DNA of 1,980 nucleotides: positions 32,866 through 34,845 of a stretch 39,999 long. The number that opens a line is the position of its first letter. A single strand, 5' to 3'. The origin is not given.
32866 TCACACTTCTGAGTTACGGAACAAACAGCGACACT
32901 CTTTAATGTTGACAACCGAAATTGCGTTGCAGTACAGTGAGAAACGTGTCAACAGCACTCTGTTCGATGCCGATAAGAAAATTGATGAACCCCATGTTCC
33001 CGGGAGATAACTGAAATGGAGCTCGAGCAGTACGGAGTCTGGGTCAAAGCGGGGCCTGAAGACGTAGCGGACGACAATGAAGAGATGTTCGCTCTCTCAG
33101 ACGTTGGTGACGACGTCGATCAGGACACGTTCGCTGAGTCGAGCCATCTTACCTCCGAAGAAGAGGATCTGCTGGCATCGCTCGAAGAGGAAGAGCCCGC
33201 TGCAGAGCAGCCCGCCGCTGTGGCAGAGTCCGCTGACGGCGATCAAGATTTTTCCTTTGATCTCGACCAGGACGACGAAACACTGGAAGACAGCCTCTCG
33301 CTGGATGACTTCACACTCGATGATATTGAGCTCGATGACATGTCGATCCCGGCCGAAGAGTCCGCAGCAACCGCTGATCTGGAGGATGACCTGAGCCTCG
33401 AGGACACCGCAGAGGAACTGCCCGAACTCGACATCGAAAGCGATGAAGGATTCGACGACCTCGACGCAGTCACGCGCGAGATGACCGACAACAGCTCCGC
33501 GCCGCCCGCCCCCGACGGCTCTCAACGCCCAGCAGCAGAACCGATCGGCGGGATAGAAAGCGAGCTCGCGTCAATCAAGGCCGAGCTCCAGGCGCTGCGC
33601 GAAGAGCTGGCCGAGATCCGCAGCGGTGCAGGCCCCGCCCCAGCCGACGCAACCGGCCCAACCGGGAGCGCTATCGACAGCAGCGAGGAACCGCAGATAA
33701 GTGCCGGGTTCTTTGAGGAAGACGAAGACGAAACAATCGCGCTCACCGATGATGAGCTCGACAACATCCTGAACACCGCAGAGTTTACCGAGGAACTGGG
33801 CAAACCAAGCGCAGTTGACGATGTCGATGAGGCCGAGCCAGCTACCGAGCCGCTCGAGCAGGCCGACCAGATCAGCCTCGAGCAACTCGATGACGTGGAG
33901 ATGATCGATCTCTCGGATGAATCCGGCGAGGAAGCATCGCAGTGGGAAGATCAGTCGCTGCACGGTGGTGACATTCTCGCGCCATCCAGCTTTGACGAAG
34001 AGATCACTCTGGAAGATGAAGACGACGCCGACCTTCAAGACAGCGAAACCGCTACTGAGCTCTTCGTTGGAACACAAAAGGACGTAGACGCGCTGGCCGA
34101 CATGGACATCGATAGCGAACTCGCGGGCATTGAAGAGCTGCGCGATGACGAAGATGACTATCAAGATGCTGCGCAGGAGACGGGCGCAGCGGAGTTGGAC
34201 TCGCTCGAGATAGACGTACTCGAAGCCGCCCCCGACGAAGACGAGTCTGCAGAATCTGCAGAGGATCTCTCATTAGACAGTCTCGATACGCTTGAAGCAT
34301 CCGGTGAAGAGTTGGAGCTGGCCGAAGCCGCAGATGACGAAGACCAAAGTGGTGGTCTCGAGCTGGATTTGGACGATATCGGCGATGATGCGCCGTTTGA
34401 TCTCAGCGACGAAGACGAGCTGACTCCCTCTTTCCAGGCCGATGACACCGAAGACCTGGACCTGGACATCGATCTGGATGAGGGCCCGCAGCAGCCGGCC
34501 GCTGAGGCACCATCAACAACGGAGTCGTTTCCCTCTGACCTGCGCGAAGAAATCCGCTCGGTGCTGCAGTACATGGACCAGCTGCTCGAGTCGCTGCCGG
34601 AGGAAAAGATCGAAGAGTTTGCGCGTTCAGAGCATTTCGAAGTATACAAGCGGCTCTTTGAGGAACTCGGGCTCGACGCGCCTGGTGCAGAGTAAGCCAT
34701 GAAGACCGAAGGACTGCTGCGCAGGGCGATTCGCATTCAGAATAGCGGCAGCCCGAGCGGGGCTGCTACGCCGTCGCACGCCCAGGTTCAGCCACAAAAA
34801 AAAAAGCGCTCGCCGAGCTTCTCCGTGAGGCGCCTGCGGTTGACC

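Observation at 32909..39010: Candidate undescribed flagellum-linked module: sigma-28 promoter, polyacidic protein, slippery-tract GAF-like protein and two Maf paralogues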

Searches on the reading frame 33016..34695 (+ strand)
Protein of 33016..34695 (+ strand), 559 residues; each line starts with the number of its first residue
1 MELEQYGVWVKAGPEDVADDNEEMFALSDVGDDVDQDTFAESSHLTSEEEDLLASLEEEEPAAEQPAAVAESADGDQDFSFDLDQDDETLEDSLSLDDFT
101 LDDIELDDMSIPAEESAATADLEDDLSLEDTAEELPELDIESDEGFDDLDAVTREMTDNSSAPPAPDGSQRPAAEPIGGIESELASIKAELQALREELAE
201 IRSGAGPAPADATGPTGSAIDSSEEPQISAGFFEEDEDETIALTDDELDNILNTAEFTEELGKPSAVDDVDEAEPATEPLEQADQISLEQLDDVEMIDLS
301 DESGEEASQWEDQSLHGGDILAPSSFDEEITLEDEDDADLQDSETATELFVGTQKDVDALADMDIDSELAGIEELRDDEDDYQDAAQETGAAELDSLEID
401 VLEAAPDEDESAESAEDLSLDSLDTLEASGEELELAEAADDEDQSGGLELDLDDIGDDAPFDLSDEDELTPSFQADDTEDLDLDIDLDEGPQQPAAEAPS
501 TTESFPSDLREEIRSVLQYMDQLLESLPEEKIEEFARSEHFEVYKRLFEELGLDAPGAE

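Call 8: search_protein_families(library=pfam, proteins=[window:33016-34695:+], max_evalue=0.01)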
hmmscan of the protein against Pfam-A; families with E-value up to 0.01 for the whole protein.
window:33016-34695:+ (559 aa): 0 families

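Call 9: search_protein_families(library=ncbifam, proteins=[window:33016-34695:+], max_evalue=0.1)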
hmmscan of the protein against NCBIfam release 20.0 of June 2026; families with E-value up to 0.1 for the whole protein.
window:33016-34695:+ (559 aa): 0 families

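Call 38: find_homologous_proteins(query=window:33016-34695:+)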
Query window:33016-34695:+ (559 aa): 794 proteins with E <= 0.001 among 8000 candidates; the best 120 are listed.
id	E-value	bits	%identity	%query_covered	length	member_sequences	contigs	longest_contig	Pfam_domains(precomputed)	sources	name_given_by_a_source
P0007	0.0e+0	1102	100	100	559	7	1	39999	PF27359.1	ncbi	-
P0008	2.5e-290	982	91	100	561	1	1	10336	PF27359.1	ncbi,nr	ncbi:MAG: hypothetical protein EA404_12830 [Spirochaetaceae bacterium]|nr:MAG: hypothetical protein 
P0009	3.4e-251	853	83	100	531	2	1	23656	PF27359.1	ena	-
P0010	9.2e-131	456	53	100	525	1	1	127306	PF27359.1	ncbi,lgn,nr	ncbi:MAG: hypothetical protein EA384_13010 [Spirochaetaceae bacterium]|nr:MAG: hypothetical protein 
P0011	4.0e-117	411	52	49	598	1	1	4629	PF27359.1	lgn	-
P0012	2.4e-106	375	48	100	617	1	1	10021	PF27359.1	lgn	-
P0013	3.4e-85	306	60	19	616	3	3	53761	PF27359.1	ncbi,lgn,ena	-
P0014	2.5e-55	207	80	10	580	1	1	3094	PF27359.1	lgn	-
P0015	9.9e-54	202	86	9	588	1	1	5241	PF27359.1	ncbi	-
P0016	1.4e-51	195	41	74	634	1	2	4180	PF27359.1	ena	-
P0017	2.3e-50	191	69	13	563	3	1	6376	PF27359.1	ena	-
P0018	3.6e-50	190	58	15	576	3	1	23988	PF27359.1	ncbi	ncbi:MAG: hypothetical protein ACLFPV_08550 [Spirochaetaceae bacterium]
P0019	3.2e-49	187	75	11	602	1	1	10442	PF27359.1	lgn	-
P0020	5.5e-49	186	37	66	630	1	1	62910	PF27359.1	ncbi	-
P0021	4.6e-47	180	51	10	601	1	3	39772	PF27359.1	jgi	jgi:pilus assembly protein FimV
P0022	1.4e-45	175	70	11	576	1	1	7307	PF27359.1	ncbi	-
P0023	4.6e-41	160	67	11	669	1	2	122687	PF27359.1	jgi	-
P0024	4.9e-41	160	75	9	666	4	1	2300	PF27359.1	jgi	-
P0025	5.1e-41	160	37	50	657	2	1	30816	PF27359.1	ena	-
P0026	1.1e-39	155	38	40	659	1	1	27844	PF27359.1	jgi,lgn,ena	-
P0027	1.2e-39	155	37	76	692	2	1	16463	PF27359.1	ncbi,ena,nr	ncbi:MAG TPA: hypothetical protein VMW87_07245 [Spirochaetia bacterium]|nr:hypothetical protein [Spi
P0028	7.7e-37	146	37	54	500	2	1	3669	PF27359.1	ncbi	-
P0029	1.2e-36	145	76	10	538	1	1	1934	PF27359.1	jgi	jgi:pilus assembly protein FimV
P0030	3.0e-36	144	69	11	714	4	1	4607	PF27359.1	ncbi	-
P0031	3.3e-36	144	61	11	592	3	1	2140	PF27359.1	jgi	-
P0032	6.4e-36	143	35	48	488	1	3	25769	PF27359.1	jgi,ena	-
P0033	7.5e-36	143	77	11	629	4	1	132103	PF27359.1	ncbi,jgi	jgi:hypothetical protein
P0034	9.1e-36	142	64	11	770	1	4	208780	PF27359.1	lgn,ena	-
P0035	9.2e-36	142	34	99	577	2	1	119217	PF27359.1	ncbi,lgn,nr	ncbi:MAG: hypothetical protein EA383_11935 [Spirochaetaceae bacterium]|nr:MAG: hypothetical protein 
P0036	5.8e-35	140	38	71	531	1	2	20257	PF27359.1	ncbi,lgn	-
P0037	6.1e-35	140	40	47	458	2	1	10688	PF27359.1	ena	-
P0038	6.8e-35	140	40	71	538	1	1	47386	PF27359.1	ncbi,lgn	-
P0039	9.4e-35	139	82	9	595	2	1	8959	PF27359.1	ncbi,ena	-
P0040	1.1e-34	139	88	9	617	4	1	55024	PF27359.1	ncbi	-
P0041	1.2e-34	139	75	9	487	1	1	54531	PF27359.1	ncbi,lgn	-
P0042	1.7e-34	138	70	11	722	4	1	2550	PF27359.1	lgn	-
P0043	2.4e-34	138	61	14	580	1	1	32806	PF27359.1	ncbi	-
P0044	2.6e-34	138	50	17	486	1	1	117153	PF27359.1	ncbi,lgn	-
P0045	3.3e-34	137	64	11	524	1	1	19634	PF27359.1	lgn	-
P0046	3.6e-34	137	43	36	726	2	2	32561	PF27359.1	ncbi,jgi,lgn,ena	jgi:pilus assembly protein FimV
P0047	1.2e-33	135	34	81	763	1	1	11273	PF27359.1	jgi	jgi:hypothetical protein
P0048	1.2e-33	135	75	11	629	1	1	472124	PF27359.1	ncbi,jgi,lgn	-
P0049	2.5e-33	134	52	19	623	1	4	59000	PF27359.1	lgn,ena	-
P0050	3.0e-33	134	80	9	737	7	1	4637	PF27359.1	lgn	-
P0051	4.1e-33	134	65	11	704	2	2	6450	PF27359.1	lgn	-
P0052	4.2e-33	134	68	11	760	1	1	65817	PF27359.1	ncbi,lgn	-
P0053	5.2e-33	133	80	9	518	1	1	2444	PF27359.1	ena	-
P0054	5.7e-33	133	65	11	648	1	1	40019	PF27359.1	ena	-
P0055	7.1e-33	133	60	9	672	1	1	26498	PF27359.1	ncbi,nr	ncbi:MAG: hypothetical protein KOO61_07500 [Spirochaetales bacterium]|nr:hypothetical protein [Spiro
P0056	1.0e-32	132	71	11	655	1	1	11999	PF27359.1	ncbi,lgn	-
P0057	1.0e-32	132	38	75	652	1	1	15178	PF27359.1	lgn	-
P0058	1.0e-32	132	67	11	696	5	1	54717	PF27359.1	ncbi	-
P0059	1.3e-32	132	35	73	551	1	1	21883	PF27359.1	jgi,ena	-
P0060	1.4e-32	132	70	11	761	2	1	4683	PF27359.1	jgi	jgi:hypothetical protein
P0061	2.0e-32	131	76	10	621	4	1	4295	PF27359.1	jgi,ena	-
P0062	2.2e-32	131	44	17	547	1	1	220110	PF27359.1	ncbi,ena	-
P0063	3.1e-32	131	40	37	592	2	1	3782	PF27359.1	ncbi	ncbi:MAG: hypothetical protein ACOC4A_01905, partial [Spirochaetota bacterium]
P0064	3.1e-32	131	83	8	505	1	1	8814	PF27359.1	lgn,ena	-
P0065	3.9e-32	130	75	10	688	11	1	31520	PF27359.1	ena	-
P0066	5.0e-32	130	73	11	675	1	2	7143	PF27359.1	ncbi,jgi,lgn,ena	-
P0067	6.4e-32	130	66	9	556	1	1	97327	PF27359.1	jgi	jgi:pilus assembly protein FimV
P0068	9.8e-32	129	73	11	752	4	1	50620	PF27359.1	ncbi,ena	-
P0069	1.3e-31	129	40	18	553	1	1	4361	PF27359.1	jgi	jgi:pilus assembly protein FimV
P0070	2.4e-31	128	64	9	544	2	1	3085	PF27359.1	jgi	-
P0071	2.8e-31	128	70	11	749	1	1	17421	PF27359.1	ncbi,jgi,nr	ncbi:MAG: hypothetical protein GVY14_11665 [Spirochaetes bacterium]|jgi:hypothetical protein|nr:hypo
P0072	3.0e-31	127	36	73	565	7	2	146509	PF27359.1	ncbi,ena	-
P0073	3.6e-31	127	63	11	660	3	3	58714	PF27359.1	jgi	jgi:pilus assembly protein FimV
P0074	3.6e-31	127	73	11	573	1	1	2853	PF27359.1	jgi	jgi:hypothetical protein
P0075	4.5e-31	127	66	9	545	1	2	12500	PF27359.1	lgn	-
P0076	5.3e-31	127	66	9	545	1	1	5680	PF27359.1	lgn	-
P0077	5.3e-31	127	42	18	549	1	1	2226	PF27359.1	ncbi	-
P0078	6.7e-31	126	80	9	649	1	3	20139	PF27359.1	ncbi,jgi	jgi:hypothetical protein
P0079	6.9e-31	126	66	9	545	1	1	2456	PF27359.1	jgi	-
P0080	7.2e-31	126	44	36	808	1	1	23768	PF27359.1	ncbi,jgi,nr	ncbi:MAG: hypothetical protein GVY23_06570 [Spirochaetes bacterium]|jgi:hypothetical protein|nr:hypo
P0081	7.3e-31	126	66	9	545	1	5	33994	PF27359.1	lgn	-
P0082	7.5e-31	126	66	9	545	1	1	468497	PF27359.1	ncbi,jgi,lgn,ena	ncbi:MAG: hypothetical protein ABSG38_05135 [Spirochaetia bacterium]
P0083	7.6e-31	126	66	9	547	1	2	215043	PF27359.1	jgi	jgi:hypothetical protein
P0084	7.9e-31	126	70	10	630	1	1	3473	PF27359.1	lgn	-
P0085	8.4e-31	126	45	36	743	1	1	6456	PF27359.1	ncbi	-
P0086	9.5e-31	126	67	10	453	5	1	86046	PF27359.1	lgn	-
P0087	1.1e-30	126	62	9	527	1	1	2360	PF27359.1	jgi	jgi:pilus assembly protein FimV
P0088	1.3e-30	125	33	73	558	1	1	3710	PF27359.1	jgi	jgi:hypothetical protein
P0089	1.4e-30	125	51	12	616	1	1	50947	PF27359.1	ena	-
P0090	2.1e-30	125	68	11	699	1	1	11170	PF27359.1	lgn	-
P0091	2.2e-30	125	80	9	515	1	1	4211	PF27359.1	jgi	jgi:pilus assembly protein FimV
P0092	2.2e-30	125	33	73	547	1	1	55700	PF27359.1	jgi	jgi:pilus assembly protein FimV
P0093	2.3e-30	125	39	69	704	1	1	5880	PF27359.1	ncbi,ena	-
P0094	2.4e-30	125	64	9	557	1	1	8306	PF27359.1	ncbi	ncbi:MAG: hypothetical protein ABSG63_12565 [Spirochaetia bacterium]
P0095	2.4e-30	125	87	8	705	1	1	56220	PF27359.1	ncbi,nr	ncbi:MAG: hypothetical protein EA428_08455 [Spirochaetaceae bacterium]|nr:MAG: hypothetical protein 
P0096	2.5e-30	124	35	75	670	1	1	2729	PF27359.1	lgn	-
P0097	2.5e-30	124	45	20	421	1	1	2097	PF27359.1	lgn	-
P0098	2.6e-30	124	57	11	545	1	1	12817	PF27359.1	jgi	jgi:pilus assembly protein FimV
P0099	3.1e-30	124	60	13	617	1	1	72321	PF27359.1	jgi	jgi:hypothetical protein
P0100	3.2e-30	124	32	99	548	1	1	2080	PF27359.1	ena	-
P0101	3.3e-30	124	55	16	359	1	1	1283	PF27359.1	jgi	-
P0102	3.5e-30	124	51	13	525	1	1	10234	PF27359.1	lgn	-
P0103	3.6e-30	124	36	73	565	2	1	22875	PF27359.1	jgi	-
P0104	4.1e-30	124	65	9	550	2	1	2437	PF27359.1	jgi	-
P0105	4.4e-30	124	43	36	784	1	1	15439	PF27359.1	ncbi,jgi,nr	ncbi:MAG: hypothetical protein GVY14_12250 [Spirochaetes bacterium]|jgi:hypothetical protein|nr:hypo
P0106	4.4e-30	124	43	35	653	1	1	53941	PF27359.1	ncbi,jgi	-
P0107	4.5e-30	124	48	13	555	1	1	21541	PF27359.1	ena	-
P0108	5.8e-30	123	64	9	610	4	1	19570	PF27359.1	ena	-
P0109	7.3e-30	123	75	10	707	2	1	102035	PF27359.1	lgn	-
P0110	7.5e-30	123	60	11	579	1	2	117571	PF27359.1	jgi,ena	-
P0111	1.1e-29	122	36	83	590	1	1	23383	PF27359.1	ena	-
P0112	1.2e-29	122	35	68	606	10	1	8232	PF27359.1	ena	-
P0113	1.2e-29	122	53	12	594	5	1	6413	PF27359.1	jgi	jgi:hypothetical protein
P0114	1.2e-29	122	36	73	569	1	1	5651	PF27359.1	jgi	jgi:hypothetical protein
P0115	1.5e-29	122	56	11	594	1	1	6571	PF27359.1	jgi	-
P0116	1.5e-29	122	72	9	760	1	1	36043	PF27359.1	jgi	jgi:pilus assembly protein FimV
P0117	1.5e-29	122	66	11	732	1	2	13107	PF27359.1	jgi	jgi:hypothetical protein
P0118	1.5e-29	122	66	9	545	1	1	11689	PF27359.1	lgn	-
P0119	1.6e-29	122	71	11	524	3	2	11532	PF27359.1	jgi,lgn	-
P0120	1.7e-29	122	63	11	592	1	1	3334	PF27359.1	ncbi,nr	ncbi:MAG: hypothetical protein FWG35_06210 [Spirochaetaceae bacterium]|nr:hypothetical protein [Spir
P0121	1.7e-29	122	37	67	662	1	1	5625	PF27359.1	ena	-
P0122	1.8e-29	122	64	9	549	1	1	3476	PF27359.1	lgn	-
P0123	2.0e-29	122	42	19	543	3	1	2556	PF27359.1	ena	-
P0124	2.0e-29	122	58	11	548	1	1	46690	PF27359.1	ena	-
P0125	2.4e-29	121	56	13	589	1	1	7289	PF27359.1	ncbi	-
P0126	2.4e-29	121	57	11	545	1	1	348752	PF27359.1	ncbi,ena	-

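Call 40: find_encoding_contigs(protein=P0010, flank=10000, max_places=1)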
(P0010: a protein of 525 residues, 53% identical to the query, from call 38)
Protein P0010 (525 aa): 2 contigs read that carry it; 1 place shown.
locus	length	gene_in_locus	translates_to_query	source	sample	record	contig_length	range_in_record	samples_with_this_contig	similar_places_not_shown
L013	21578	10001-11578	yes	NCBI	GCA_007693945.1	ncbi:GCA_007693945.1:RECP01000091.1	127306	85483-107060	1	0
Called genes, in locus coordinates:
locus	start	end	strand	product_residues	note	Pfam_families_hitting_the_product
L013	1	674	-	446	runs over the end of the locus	PF02885:Glycos_trans_3N, PF00591:Glycos_transf_3, PF07831:PYNP_C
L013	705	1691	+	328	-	PF01612:DNA_pol_A_exo1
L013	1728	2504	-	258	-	PF11967:RecO_N, PF02565:RecO_C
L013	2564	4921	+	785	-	PF02190:LON_substr_bdg, PF13191:AAA_16 (faint), PF13401:AAA_22 (faint), PF00004:AAA, PF07728:AAA_5 (weak), PF22667:Lon_lid, PF05362:Lon_C, PF13541:ChlI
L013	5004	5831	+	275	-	PF02557:VanY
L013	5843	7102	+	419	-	PF01136:Peptidase_U32, PF16325:Peptidase_U32_C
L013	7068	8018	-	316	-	-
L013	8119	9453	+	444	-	PF06245:DUF1015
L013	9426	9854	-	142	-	PF04977:DivIC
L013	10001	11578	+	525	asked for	PF27359:TP_0179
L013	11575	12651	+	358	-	-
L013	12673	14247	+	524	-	PF01973:MptE-like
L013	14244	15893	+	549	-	PF01973:MptE-like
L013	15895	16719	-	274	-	PF01875:Memo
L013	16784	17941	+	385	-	-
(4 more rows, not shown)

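Call 41: find_encoding_contigs(protein=P0035, flank=10000, max_places=1)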
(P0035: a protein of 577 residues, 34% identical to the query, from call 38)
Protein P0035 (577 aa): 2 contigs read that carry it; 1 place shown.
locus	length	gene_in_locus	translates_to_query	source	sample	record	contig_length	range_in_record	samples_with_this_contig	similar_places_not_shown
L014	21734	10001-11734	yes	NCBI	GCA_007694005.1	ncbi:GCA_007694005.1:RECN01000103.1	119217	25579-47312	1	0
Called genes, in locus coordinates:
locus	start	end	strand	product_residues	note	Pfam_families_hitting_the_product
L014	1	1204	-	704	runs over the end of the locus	PF01368:DHH, PF02272:DHHA1, PF17768:RecJ_OB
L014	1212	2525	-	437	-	PF02885:Glycos_trans_3N, PF00591:Glycos_transf_3, PF07831:PYNP_C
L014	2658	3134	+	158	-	-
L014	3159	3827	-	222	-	PF11967:RecO_N, PF02565:RecO_C (weak)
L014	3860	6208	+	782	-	PF02190:LON_substr_bdg, PF00004:AAA, PF07728:AAA_5 (weak), PF22667:Lon_lid, PF05362:Lon_C, PF13541:ChlI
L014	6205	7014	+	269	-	PF02557:VanY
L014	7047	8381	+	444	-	PF06245:DUF1015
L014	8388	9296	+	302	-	PF27487:TP_0183_C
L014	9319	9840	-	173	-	PF04977:DivIC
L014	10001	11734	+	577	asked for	PF27359:TP_0179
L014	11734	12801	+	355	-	-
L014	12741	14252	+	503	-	PF01973:MptE-like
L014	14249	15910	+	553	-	PF01973:MptE-like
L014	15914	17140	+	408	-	-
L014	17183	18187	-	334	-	PF14238:DUF4340 (faint)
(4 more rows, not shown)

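Call 94: predict_structure(alignment_id=A7)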
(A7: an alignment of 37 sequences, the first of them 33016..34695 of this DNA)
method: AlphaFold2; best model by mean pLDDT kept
length: 559 residues; sequences in the alignment: 37
mean_pLDDT: 48.3   pTM: 0.21
mean pLDDT of the five models: 48.3, 46.4, 46.2, 45.6, 44.0
residues with pLDDT >= 90: 2; 70-90: 73; 50-70: 95; < 50: 389
segments of 3 or more residues with pLDDT < 50: 7-10, 15-23, 25-30, 59-87, 89-147, 158-174, 176-178, 206-214, 216-231, 233-236, 263-274, 276-351, 377-501
pLDDT, mean of each block of 10 residues (from residue 1): 46 47 48 50 56 62 38 38 43 43 43 40 41 39 47 54 40 47 73 81 54 40 41 47 64 58 43 40 35 35 33 37 34 36 44 54 56 49 40 37 38 38 37 37 38 42 39 39 41 39 67 88 81 78 84 63
secondary structure, 60 per line:
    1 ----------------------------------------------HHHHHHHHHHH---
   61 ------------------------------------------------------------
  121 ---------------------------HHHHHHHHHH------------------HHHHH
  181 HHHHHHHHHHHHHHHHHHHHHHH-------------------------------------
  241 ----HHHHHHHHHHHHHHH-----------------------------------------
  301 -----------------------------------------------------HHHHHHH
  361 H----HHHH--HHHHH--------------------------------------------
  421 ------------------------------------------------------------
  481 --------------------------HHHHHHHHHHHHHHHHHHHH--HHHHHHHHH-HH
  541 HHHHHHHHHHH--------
elements in order: H47-57 H148-157 H176-203 H245-259 H354-361 H366-369 H372-376 H507-526 H529-537 H539-551
